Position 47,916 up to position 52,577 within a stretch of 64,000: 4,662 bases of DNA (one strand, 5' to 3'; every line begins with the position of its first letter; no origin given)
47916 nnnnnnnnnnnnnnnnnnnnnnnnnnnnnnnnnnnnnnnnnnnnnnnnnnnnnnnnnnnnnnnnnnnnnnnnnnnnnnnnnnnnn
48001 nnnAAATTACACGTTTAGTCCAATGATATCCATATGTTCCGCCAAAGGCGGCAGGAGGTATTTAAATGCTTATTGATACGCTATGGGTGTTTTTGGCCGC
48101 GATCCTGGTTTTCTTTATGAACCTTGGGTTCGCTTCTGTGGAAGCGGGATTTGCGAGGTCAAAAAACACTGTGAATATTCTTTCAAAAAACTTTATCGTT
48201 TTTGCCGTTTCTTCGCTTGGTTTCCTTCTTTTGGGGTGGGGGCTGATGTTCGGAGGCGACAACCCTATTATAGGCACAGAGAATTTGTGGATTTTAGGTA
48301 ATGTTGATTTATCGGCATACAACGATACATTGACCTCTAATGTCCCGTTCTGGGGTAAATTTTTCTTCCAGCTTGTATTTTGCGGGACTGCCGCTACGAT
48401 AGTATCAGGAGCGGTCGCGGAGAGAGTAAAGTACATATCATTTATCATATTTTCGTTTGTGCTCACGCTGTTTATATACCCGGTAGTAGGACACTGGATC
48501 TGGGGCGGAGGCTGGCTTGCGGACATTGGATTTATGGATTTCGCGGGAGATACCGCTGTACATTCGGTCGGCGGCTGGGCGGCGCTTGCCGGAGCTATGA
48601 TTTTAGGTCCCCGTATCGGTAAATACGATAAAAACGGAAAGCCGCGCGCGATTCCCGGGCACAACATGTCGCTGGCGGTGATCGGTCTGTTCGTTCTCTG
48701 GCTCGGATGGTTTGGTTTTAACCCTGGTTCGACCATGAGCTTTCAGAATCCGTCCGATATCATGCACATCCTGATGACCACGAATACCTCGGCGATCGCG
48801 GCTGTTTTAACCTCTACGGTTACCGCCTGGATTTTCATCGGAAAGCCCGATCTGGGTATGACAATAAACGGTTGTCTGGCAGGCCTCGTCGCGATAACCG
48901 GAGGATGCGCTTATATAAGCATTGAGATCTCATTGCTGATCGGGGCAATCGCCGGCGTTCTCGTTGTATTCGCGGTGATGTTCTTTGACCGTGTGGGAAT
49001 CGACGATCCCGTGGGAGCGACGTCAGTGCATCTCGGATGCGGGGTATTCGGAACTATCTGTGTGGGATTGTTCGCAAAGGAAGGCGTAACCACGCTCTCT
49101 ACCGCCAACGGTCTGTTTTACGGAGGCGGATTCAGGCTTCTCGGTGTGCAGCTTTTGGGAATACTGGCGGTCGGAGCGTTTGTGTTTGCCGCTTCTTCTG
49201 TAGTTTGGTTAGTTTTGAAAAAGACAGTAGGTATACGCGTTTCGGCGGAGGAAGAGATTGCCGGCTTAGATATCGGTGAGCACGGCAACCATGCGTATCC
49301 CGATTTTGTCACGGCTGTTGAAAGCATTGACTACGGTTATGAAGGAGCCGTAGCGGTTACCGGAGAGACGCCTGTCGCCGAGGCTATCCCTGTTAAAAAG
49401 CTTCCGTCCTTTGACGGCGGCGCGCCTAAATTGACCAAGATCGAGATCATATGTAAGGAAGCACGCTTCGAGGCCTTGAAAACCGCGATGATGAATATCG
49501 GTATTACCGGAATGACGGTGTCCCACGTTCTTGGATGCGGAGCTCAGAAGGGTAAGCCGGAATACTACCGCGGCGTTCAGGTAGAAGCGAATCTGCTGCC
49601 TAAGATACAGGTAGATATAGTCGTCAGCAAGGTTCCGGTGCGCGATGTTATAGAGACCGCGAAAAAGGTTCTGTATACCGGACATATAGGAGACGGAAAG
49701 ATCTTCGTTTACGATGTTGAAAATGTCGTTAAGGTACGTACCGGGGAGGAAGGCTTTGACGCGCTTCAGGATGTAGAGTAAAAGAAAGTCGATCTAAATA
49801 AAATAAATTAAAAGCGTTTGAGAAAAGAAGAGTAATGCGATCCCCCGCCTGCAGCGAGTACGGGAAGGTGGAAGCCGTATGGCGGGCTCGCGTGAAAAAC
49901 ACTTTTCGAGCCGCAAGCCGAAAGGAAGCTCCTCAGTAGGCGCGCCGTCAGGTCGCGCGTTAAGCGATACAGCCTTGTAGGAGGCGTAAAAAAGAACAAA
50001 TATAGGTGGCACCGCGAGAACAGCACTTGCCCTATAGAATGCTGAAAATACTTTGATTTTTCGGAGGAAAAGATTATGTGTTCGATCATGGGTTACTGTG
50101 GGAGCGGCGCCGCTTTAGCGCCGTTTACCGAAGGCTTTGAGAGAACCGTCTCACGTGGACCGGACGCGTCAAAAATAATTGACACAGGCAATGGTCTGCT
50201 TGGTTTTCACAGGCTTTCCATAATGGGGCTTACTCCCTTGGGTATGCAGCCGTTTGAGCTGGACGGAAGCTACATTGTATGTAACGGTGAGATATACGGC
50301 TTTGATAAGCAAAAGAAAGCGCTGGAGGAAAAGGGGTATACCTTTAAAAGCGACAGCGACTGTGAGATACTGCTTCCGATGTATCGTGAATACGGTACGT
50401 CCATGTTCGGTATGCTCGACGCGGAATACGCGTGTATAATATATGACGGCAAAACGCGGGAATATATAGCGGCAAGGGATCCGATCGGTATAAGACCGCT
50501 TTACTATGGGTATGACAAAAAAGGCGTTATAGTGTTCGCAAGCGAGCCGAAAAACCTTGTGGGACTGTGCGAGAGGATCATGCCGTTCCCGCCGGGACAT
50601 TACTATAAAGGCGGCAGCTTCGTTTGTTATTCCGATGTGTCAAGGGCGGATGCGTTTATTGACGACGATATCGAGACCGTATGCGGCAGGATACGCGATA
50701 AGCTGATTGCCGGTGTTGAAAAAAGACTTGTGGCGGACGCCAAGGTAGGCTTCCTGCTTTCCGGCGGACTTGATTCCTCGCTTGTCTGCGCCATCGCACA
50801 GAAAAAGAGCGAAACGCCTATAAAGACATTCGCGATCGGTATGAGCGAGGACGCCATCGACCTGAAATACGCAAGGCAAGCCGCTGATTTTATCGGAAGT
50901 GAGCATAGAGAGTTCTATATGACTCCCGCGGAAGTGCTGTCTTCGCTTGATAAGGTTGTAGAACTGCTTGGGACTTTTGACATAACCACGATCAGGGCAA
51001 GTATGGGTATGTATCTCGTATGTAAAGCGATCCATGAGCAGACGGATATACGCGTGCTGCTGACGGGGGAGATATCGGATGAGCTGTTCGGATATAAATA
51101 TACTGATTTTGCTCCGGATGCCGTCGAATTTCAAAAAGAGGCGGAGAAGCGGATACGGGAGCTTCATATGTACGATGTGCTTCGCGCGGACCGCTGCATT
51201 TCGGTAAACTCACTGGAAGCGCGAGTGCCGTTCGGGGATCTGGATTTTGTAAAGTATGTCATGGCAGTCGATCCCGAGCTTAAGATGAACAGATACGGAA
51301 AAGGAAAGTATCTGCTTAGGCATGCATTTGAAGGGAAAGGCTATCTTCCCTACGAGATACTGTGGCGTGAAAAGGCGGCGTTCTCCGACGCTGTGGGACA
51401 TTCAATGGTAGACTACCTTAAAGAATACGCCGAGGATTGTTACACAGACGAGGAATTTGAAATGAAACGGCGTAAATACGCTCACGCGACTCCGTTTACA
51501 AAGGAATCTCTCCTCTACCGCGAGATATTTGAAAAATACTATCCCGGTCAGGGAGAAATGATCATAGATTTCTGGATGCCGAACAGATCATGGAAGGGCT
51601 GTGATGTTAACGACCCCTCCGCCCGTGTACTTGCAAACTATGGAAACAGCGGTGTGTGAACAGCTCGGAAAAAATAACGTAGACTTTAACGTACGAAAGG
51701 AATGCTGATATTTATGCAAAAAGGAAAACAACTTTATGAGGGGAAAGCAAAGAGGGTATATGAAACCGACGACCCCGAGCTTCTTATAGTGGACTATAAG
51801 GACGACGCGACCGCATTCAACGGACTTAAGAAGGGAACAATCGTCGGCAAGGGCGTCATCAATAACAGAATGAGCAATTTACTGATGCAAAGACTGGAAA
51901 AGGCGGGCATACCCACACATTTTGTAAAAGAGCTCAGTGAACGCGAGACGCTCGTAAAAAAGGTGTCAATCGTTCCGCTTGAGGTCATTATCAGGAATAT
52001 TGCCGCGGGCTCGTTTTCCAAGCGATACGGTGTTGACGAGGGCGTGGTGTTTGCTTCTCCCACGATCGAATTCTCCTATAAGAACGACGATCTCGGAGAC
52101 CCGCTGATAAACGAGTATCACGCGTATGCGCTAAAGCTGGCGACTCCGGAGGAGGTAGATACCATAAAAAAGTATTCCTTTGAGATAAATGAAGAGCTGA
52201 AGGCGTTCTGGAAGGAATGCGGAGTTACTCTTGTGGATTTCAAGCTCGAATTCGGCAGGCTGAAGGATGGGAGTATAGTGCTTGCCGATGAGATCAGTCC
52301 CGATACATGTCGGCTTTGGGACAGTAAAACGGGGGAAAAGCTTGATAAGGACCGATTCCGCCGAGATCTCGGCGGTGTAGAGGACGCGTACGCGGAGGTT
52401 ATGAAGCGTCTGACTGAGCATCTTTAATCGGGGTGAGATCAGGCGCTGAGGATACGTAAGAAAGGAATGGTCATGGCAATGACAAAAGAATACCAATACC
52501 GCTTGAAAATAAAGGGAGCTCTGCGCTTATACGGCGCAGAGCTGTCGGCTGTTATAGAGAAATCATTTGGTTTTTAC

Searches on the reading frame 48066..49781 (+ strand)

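Call 7: search_protein_families(library=pfam, proteins=[window:48066-49781:+], max_evalue=0.00001)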
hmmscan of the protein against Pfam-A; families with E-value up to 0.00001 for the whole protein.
window:48066-49781:+ (571 aa): 2 families
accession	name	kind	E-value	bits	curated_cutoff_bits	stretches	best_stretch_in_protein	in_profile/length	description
PF00909.26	Ammonium_transp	-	3.6e-120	401.8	23.2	1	6-411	1-399/399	Ammonium Transporter Family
PF00543.27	P-II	-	1.1e-23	84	25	1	457-561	2-102/102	Nitrogen regulatory protein P-II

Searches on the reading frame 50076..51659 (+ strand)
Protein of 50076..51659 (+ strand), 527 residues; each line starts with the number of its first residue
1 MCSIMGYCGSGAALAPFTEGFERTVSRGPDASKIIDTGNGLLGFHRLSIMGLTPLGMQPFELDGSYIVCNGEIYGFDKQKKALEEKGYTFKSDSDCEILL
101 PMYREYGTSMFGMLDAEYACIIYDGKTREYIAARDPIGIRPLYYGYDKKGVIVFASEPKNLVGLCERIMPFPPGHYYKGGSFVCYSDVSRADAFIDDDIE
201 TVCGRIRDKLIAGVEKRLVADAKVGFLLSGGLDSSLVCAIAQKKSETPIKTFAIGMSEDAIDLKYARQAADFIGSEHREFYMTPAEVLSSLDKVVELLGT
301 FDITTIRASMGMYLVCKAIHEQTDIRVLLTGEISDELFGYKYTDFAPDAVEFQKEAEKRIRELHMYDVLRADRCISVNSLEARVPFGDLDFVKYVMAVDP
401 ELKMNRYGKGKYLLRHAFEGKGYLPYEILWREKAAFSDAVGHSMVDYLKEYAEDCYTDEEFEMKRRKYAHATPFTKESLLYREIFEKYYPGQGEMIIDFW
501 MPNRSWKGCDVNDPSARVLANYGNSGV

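Call 7: search_protein_families(library=pfam, proteins=[window:50076-51659:+], max_evalue=0.00001)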
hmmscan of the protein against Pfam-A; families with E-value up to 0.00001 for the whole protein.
window:50076-51659:+ (527 aa): 4 families
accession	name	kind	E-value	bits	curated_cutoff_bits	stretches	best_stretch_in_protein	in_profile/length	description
PF00733.27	Asn_synthase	-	1.4e-70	239.2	21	2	206-342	2-137/354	Asparagine synthase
PF13537.11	GATase_7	-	1.1e-30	106.7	25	1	46-161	3-121/123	Glutamine amidotransferase domain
PF13522.11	GATase_6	-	1.5e-26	93.4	27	1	29-157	1-130/130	Glutamine amidotransferase domain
PF12481.13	DUF3700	-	3.2e-06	27.2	27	1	114-178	129-194/228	Aluminium induced protein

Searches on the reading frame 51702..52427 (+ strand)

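Call 7: search_protein_families(library=pfam, proteins=[window:51702-52427:+], max_evalue=0.00001)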
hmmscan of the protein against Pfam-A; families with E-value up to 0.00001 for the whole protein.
window:51702-52427:+ (241 aa): 1 family
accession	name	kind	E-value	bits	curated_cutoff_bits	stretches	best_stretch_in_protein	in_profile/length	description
PF01259.24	SAICAR_synt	-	1.2e-91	307.1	20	1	10-236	1-232/233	SAICAR synthetase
